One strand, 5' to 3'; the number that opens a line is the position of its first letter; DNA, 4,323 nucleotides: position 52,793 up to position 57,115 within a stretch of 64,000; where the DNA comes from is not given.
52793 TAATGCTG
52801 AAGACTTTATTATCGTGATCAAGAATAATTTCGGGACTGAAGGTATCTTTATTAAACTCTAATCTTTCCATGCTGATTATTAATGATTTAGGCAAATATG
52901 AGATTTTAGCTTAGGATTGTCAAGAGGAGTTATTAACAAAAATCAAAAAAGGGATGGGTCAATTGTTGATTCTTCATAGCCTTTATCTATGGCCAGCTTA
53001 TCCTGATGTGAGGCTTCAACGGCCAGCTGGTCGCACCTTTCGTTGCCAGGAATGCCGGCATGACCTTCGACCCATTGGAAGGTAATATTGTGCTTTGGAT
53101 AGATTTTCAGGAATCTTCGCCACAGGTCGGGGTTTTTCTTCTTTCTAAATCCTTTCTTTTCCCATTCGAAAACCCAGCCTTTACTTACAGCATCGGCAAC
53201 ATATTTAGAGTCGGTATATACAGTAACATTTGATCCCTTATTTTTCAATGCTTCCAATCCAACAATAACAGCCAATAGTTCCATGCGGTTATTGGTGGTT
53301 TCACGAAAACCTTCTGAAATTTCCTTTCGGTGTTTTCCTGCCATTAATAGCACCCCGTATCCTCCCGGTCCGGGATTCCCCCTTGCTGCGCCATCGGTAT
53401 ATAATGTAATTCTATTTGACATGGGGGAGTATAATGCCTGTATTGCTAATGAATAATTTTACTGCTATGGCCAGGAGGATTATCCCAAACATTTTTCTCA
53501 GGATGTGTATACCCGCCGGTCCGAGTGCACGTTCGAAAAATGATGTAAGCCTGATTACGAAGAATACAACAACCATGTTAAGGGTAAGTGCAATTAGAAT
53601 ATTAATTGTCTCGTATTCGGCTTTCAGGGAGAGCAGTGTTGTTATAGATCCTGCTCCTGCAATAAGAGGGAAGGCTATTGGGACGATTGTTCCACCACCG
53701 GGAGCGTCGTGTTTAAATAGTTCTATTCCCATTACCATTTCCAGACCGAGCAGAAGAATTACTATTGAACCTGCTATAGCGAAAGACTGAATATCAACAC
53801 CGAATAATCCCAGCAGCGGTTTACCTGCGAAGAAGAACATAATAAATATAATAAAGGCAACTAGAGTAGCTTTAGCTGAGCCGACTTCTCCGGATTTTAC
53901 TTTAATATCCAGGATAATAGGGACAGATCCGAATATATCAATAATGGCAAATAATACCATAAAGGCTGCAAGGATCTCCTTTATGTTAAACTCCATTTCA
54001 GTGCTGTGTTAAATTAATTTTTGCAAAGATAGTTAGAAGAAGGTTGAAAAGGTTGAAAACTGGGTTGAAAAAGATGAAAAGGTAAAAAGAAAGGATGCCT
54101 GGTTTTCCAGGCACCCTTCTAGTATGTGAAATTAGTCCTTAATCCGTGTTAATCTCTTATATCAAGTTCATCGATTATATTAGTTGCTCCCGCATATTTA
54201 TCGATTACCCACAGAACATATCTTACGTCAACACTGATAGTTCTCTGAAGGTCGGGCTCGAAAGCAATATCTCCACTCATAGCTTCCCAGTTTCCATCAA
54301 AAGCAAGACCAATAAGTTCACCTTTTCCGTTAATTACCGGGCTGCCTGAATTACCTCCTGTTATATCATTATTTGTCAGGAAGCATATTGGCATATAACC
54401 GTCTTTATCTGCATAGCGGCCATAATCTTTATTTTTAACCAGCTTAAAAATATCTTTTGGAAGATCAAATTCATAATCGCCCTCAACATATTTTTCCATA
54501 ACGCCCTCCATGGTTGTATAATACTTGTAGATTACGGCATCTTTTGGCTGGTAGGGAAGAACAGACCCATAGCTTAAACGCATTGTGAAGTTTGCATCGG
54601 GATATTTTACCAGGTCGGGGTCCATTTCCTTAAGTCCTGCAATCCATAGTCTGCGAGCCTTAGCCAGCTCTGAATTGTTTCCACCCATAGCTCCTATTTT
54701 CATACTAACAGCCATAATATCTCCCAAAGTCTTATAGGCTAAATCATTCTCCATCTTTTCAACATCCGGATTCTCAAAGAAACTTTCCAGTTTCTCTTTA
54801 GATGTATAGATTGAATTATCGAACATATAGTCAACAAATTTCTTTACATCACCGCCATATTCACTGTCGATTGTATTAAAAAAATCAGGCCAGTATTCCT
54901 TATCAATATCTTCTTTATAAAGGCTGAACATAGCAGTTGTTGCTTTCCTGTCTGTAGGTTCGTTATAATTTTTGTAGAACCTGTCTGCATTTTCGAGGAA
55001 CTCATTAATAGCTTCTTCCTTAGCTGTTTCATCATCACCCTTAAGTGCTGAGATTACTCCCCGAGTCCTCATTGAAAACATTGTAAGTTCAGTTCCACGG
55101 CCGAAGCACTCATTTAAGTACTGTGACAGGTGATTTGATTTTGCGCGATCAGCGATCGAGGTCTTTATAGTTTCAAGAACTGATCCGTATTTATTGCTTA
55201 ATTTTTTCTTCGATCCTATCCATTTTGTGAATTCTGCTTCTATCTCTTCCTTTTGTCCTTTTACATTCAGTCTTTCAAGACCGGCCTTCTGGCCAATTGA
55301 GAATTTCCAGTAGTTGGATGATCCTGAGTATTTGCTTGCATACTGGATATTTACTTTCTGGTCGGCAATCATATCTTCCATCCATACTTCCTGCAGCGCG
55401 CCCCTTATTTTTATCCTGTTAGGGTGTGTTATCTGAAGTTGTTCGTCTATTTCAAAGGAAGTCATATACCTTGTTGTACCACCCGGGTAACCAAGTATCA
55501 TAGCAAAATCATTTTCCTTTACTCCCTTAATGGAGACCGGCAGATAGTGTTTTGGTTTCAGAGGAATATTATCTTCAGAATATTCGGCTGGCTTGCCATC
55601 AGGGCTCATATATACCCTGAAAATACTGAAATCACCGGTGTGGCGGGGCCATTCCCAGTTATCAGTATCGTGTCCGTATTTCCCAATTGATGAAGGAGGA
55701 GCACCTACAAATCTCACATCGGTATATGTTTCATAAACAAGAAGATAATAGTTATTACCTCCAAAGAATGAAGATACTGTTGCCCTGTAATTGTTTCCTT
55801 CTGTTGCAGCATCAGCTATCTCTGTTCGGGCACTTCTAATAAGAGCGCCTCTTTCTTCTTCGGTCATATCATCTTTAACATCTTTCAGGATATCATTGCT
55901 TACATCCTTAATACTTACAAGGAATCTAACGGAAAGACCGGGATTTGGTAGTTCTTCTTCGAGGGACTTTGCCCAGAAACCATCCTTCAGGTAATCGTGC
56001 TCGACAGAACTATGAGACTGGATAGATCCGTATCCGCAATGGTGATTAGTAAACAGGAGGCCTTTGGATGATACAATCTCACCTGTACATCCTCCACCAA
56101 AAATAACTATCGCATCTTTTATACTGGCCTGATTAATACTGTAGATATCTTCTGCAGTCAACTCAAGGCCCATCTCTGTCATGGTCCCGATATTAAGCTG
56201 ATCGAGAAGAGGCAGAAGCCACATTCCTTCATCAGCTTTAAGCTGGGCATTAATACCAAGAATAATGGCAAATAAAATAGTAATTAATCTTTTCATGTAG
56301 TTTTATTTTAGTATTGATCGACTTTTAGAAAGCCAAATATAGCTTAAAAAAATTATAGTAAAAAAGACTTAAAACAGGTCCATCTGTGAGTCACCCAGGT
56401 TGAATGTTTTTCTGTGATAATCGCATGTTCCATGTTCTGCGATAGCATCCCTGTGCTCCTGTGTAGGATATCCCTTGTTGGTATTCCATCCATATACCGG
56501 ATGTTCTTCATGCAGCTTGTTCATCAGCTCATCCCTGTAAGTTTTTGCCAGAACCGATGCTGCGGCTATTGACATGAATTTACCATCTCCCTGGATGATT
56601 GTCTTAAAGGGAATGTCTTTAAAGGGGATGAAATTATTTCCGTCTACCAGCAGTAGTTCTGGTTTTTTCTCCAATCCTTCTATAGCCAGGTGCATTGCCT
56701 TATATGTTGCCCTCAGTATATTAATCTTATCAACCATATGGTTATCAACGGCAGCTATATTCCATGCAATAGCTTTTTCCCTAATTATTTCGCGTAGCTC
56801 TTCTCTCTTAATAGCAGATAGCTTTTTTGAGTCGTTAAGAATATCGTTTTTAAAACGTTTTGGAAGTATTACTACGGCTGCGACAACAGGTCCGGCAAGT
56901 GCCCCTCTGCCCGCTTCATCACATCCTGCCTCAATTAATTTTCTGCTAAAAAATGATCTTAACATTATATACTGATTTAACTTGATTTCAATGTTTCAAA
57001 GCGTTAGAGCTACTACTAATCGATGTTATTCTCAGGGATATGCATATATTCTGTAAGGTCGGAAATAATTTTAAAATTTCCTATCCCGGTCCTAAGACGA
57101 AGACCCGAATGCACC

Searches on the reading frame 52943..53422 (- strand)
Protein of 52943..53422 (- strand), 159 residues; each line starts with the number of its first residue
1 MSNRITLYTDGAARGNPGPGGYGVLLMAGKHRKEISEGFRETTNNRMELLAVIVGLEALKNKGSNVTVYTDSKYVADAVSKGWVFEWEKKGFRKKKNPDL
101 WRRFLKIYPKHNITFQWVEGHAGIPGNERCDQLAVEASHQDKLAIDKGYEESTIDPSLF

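Call 71: search_protein_families(library=pfam, proteins=[window:52943-53422:-], max_evalue=0.00001)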
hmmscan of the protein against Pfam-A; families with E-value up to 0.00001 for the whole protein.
window:52943-53422:- (159 aa): 1 family
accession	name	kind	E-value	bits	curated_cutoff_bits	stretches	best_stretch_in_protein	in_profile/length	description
PF00075.30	RNase_H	-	7.8e-40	136.7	25.8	1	3-138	2-140/141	RNase H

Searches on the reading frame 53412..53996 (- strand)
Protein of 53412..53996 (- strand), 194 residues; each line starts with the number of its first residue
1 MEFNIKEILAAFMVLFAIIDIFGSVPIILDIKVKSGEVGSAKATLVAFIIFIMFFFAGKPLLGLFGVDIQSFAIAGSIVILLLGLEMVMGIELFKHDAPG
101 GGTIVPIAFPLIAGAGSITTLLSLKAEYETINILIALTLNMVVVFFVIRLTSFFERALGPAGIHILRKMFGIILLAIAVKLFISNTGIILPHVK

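Call 71: search_protein_families(library=pfam, proteins=[window:53412-53996:-], max_evalue=0.00001)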
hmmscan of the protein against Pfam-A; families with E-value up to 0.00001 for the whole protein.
window:53412-53996:- (194 aa): 1 family
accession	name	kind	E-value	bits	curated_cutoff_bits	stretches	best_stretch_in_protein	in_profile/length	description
PF01914.23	MarC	-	8.7e-31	107.4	23.9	1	6-184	2-197/203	MarC family integral membrane protein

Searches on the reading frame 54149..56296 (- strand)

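Call 72: search_protein_families(library=pfam, proteins=[window:54149-56296:-], max_evalue=0.00001)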
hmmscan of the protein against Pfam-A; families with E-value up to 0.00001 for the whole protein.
window:54149-56296:- (715 aa): 3 families
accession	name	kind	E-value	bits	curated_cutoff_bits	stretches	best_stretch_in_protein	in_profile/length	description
PF10459.15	Peptidase_S46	-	2.2e-247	823.7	22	1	21-712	1-697/698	Peptidase S46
PF13365.12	Trypsin_2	-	3.2e-06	28.4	27.6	0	633-664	117-144/144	Trypsin-like peptidase domain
PF00089.32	Trypsin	-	8.7e-06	26.1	20.6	0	634-668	162-198/220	Trypsin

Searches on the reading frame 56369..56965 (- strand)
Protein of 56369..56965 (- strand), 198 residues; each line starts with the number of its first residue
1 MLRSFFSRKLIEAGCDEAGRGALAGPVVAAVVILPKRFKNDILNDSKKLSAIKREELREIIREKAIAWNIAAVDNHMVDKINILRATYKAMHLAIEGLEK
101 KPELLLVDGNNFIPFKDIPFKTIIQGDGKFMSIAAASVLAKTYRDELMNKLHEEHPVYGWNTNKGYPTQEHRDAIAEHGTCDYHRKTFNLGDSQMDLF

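Call 72: search_protein_families(library=pfam, proteins=[window:56369-56965:-], max_evalue=0.00001)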
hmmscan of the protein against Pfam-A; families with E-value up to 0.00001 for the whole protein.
window:56369-56965:- (198 aa): 1 family
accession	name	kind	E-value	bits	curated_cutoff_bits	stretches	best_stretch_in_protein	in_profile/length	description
PF01351.25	RNase_HII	-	4e-39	135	25.8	1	13-188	1-196/199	Ribonuclease HII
